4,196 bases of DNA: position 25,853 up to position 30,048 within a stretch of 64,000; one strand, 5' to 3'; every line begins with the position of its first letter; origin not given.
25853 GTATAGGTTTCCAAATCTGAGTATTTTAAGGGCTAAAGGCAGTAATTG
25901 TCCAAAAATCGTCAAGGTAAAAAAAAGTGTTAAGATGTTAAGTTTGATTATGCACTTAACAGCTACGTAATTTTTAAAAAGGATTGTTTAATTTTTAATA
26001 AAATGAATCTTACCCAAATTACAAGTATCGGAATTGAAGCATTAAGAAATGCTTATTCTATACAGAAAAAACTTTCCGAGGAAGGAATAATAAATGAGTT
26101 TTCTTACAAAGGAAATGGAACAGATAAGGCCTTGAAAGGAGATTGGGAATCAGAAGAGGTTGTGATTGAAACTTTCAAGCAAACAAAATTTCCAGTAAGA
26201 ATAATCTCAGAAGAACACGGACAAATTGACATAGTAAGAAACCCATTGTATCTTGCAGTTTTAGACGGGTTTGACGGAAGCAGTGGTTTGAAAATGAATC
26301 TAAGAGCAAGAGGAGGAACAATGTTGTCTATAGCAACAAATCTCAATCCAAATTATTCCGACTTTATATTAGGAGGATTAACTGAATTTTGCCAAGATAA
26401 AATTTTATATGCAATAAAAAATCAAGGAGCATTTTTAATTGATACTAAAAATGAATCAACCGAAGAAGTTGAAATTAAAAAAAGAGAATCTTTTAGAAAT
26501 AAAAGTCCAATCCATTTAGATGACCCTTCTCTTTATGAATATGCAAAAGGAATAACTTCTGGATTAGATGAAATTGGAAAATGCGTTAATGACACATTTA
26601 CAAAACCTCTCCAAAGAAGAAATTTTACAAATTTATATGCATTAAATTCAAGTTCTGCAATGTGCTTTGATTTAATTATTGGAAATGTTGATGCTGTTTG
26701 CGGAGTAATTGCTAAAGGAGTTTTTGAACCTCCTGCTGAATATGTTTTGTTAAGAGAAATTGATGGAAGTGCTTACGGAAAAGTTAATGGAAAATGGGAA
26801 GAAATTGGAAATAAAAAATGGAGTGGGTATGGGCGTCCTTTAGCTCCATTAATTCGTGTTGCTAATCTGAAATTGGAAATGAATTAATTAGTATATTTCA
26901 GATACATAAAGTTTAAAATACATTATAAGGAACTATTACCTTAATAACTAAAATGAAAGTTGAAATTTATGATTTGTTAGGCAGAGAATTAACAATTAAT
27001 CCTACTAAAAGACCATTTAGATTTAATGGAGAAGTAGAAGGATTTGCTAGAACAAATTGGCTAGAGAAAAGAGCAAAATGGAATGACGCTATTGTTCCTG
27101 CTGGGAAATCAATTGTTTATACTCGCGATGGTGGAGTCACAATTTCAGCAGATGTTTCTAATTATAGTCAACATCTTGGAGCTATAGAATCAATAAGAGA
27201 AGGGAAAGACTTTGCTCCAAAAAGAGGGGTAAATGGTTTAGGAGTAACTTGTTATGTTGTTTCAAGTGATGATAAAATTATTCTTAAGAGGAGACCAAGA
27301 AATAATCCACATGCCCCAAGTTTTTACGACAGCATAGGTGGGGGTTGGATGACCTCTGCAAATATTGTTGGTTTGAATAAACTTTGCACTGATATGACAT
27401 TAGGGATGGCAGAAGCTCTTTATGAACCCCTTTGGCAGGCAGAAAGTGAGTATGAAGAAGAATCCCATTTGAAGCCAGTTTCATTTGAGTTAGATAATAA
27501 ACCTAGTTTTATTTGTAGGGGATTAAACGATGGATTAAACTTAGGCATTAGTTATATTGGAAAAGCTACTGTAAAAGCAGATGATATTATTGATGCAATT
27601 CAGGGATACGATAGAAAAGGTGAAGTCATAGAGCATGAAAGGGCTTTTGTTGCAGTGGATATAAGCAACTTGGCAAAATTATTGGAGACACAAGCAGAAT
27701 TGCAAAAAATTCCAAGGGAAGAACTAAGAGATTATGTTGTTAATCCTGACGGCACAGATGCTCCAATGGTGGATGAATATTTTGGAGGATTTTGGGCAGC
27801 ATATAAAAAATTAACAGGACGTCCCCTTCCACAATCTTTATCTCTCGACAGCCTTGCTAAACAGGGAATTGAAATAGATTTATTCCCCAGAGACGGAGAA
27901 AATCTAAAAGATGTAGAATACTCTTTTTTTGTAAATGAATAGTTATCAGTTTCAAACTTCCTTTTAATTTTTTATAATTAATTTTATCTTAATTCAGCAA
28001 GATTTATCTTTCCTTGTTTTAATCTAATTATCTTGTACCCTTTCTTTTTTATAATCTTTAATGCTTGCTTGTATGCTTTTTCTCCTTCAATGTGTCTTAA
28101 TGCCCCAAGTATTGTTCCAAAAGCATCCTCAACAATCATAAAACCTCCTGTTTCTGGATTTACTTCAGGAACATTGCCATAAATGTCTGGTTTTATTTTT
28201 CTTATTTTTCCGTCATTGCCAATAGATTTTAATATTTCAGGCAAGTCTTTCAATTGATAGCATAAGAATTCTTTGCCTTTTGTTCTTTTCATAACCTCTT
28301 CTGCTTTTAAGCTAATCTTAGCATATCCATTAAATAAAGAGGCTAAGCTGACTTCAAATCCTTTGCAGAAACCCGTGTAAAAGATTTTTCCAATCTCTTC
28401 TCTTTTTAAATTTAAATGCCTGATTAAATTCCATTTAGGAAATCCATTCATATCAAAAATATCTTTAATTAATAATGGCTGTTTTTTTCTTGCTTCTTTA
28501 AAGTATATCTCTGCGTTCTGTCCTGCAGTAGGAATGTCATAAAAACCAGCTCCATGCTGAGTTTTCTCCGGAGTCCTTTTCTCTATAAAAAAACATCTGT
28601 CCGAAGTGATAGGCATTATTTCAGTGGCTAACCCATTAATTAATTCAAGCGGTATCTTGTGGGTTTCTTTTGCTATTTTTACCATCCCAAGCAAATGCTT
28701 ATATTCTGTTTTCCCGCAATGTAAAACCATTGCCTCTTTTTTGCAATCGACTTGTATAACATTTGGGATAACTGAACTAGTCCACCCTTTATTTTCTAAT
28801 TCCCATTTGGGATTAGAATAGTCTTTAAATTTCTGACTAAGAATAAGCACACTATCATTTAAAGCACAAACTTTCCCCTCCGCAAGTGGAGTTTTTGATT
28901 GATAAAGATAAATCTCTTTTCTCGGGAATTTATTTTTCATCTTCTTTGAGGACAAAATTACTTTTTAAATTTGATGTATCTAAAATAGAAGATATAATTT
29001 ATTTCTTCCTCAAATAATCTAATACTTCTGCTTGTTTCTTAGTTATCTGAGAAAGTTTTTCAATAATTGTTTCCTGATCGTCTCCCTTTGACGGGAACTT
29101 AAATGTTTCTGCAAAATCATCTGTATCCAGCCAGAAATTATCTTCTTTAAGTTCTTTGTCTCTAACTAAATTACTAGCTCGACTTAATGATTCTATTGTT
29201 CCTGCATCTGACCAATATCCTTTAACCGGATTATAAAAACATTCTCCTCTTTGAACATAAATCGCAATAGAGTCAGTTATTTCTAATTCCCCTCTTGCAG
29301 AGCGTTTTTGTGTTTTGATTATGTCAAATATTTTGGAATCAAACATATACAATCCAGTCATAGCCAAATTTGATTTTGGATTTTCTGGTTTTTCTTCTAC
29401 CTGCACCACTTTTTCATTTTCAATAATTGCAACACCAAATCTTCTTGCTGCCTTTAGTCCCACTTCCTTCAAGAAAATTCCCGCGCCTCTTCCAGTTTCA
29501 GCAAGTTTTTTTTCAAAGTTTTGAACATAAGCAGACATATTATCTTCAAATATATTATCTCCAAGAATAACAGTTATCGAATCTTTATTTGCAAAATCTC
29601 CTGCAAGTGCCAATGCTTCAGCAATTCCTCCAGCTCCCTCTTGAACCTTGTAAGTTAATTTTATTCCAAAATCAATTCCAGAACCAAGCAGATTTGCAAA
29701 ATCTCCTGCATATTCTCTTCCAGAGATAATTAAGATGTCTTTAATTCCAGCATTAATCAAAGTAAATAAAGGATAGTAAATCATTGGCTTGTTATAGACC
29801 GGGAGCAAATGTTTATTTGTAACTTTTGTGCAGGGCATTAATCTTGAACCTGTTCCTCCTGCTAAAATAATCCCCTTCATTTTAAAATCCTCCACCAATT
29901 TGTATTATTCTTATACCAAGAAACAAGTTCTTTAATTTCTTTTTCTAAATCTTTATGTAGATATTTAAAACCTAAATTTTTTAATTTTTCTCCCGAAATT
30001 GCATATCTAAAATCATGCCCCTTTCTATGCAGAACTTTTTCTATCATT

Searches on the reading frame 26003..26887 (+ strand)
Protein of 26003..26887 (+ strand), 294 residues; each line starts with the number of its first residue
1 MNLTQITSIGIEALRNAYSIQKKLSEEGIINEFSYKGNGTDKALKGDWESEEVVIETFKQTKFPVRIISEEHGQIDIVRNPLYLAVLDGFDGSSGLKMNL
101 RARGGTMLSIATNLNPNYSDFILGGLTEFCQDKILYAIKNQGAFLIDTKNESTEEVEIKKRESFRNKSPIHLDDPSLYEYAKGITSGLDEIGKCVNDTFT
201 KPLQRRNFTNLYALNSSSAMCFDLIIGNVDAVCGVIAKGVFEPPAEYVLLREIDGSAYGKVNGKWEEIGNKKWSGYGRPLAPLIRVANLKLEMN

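Call 17: search_protein_families(library=pfam, proteins=[window:26003-26887:+], max_evalue=0.001)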
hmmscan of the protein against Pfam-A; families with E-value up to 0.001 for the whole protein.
window:26003-26887:+ (294 aa): 0 families

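Call 42: search_protein_families(library=ncbifam, proteins=[window:26003-26887:+], max_evalue=0.01)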
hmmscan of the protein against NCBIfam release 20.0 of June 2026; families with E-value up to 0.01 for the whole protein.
window:26003-26887:+ (294 aa): 5 families
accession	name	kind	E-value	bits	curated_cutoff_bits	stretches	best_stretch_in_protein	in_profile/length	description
NF009321.0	PRK12676.1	equivalog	7.2e-13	48.2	264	1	21-158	22-152/264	bifunctional fructose-bisphosphatase/inositol-phosphate phosphatase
NF010678.0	PRK14076.1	equivalog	1.6e-05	24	493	1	47-168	46-177/570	bifunctional NADP phosphatase/NAD kinase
NF006784.0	PRK09293.2-5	equivalog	7.6e-05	22.1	395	1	15-101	10-96/279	class 1 fructose-bisphosphatase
NF006782.0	PRK09293.2-3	equivalog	0.00011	21.4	457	1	19-100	10-95/280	class 1 fructose-bisphosphatase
NF006778.0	PRK09293.1-1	equivalog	0.00045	19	368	1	41-123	63-151/335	class 1 fructose-bisphosphatase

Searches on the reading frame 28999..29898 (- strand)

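Call 17: search_protein_families(library=pfam, proteins=[window:28999-29898:-], max_evalue=0.001)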
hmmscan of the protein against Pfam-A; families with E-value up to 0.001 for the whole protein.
window:28999-29898:- (299 aa): 2 families
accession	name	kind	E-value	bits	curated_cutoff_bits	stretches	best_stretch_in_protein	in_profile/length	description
PF00483.29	NTP_transferase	-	2.1e-56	191.7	21.2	1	8-246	1-243/245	Nucleotidyl transferase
PF12804.13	NTP_transf_3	-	7.9e-09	36.3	27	1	9-119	1-102/160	MobA-like NTP transferase domain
